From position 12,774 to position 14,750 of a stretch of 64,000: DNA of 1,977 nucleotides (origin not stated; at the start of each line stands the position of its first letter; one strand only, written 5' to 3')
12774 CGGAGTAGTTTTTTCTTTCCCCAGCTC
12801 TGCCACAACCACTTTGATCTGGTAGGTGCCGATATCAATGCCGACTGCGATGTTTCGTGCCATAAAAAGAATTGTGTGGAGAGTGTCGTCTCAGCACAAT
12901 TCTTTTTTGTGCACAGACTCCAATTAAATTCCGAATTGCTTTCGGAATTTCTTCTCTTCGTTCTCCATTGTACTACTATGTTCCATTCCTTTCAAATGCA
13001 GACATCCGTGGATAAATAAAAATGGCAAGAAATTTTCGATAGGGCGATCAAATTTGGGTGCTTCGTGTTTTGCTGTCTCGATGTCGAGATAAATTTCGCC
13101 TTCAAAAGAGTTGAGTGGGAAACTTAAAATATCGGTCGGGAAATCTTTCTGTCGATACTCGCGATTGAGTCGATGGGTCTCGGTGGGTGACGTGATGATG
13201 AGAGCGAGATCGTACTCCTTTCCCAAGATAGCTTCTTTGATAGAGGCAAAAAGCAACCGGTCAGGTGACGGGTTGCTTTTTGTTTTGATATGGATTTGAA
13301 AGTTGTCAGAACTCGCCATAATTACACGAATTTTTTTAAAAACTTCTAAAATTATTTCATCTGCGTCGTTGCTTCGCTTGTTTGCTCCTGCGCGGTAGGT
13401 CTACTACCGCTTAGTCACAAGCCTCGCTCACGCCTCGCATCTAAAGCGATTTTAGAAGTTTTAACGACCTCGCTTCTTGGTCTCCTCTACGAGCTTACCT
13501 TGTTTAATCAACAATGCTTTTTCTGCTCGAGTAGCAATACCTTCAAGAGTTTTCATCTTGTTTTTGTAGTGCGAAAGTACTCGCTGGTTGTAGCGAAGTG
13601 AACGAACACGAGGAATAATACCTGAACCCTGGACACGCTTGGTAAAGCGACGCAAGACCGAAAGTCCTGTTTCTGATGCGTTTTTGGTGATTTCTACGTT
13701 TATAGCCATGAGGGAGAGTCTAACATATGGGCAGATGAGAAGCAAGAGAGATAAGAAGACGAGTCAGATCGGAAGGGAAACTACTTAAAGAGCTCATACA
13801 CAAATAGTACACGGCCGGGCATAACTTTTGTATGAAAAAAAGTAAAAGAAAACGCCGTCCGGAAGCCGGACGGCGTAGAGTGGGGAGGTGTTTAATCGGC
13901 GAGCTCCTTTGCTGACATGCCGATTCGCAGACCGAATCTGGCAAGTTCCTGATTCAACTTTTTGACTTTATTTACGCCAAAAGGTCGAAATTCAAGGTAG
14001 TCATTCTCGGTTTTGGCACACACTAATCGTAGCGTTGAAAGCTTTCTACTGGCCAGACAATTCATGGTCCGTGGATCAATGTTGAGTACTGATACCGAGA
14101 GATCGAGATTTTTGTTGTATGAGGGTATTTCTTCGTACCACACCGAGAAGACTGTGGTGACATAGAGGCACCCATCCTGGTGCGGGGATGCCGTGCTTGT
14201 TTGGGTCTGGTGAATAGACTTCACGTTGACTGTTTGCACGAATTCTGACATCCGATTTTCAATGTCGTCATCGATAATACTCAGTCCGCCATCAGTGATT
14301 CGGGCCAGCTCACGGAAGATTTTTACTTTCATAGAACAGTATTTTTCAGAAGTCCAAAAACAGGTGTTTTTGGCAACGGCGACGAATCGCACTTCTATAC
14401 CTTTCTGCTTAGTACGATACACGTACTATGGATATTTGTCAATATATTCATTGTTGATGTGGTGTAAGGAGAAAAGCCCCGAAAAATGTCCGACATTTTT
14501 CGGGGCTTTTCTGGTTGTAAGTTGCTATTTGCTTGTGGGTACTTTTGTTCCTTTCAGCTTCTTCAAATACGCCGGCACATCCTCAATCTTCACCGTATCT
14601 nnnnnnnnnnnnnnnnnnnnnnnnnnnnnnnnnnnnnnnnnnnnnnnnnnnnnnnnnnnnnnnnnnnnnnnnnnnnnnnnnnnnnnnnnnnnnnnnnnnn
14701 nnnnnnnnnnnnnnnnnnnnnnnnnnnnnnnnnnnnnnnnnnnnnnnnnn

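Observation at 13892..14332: Stand-alone RNA polymerase alpha-CTD-like small protein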

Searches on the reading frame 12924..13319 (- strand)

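Call 17: search_protein_families(library=pfam, proteins=[window:12924-13319:-])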
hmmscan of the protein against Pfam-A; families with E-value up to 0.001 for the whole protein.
window:12924-13319:- (131 aa): 1 family
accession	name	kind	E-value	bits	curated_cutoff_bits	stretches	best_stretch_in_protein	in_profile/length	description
PF02130.23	YbeY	-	4.6e-22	78.7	25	1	27-124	19-117/129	Endoribonuclease YbeY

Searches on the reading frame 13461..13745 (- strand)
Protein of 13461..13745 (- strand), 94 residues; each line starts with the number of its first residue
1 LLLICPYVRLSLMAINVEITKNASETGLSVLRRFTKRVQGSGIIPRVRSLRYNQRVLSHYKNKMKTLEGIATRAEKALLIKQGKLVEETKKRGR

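Call 17: search_protein_families(library=pfam, proteins=[window:13461-13745:-])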
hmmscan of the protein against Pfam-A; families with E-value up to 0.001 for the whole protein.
window:13461-13745:- (94 aa): 0 families

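Call 83: search_protein_families(library=pfam, proteins=[window:13461-13709:-], max_evalue=1)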
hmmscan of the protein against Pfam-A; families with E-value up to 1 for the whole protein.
window:13461-13709:- (82 aa): 1 family
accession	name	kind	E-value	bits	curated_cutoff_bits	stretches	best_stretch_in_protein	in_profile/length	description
PF15455.11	Pro-rich_19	-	0.022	14.4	27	1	17-76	19-78/363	Proline-rich 19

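Call 84: search_solved_structures(query=window:13461-13709:-, max_evalue=1)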
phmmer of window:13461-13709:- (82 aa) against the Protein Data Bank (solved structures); distinct sequences matched with E-value up to 1: 1.
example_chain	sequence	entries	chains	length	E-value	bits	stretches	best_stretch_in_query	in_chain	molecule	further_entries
9t0z_U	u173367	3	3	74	0.2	15.3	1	18-63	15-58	Small ribosomal subunit protein bS21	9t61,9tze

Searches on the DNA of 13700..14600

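Call 61: search_rna_families(source=window, start=13700, end=14600, threshold=evalue, max_evalue=10)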
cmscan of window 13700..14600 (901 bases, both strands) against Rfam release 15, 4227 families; matches with E-value up to 10: 21.
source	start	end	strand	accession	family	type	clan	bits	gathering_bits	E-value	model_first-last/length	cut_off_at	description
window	14474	14510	+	RF03790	MIR8008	Gene; miRNA;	-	33.1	66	8.2e-05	1-55/55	no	MIR8008 microRNA precursor family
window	14472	14508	-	RF03790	MIR8008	Gene; miRNA;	-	33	66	8.3e-05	1-55/55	no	MIR8008 microRNA precursor family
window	14465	14516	+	RF04157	MIR9486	Gene; miRNA;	-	23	100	0.052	1-119/119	no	MIR9486 microRNA precursor family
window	14470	14512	+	RF03305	mir-3338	Gene; miRNA;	-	22.7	95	0.082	1-84/84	no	mir-3338 microRNA precursor family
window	13838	13908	-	RF00519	suhB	Gene; sRNA;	CL00108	21.7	41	0.063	1-77/77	no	Makes More Granules Regulator RNA (mmgR)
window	14458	14514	+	RF01701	Cyano-1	Gene; sRNA;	-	20.8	41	0.78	1-69/69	no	Cyano-1 RNA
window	14428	14522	+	RF00121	MicC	Gene; sRNA;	-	19.3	90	4.1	1-123/123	no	MicC RNA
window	14456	14529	-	RF00885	MIR821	Gene; miRNA;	-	19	249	0.52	1-275/275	no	MIR821 microRNA precursor family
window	14468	14514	+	RF04170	MIR7723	Gene; miRNA;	-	18.2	200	0.66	1-235/235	no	MIR7723 microRNA precursor family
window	14456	14529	+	RF00885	MIR821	Gene; miRNA;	-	17.5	249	1.1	1-275/275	no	MIR821 microRNA precursor family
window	14466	14516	+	RF03912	mir-4659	Gene; miRNA;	-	17.3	92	2.4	7-67/73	no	mir-4659 microRNA precursor family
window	14470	14512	-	RF04128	MIR8562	Gene; miRNA;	-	17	211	1.8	13-230/242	no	MIR8562 microRNA precursor family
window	14475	14510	+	RF04001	mir-7918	Gene; miRNA;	-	15.9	80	3.6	5-56/58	no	mir-7918 microRNA precursor family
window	14341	14518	+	RF02612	BSR1350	Gene; sRNA;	-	15.6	216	6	1-176/176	no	Brucella sRNA 1350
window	14072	14107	+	RF00181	SNORD113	Gene; snRNA; snoRNA; CD-box;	CL00069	15.1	36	9.9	1-74/74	no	Small nucleolar RNA SNORD113/SNORD114 family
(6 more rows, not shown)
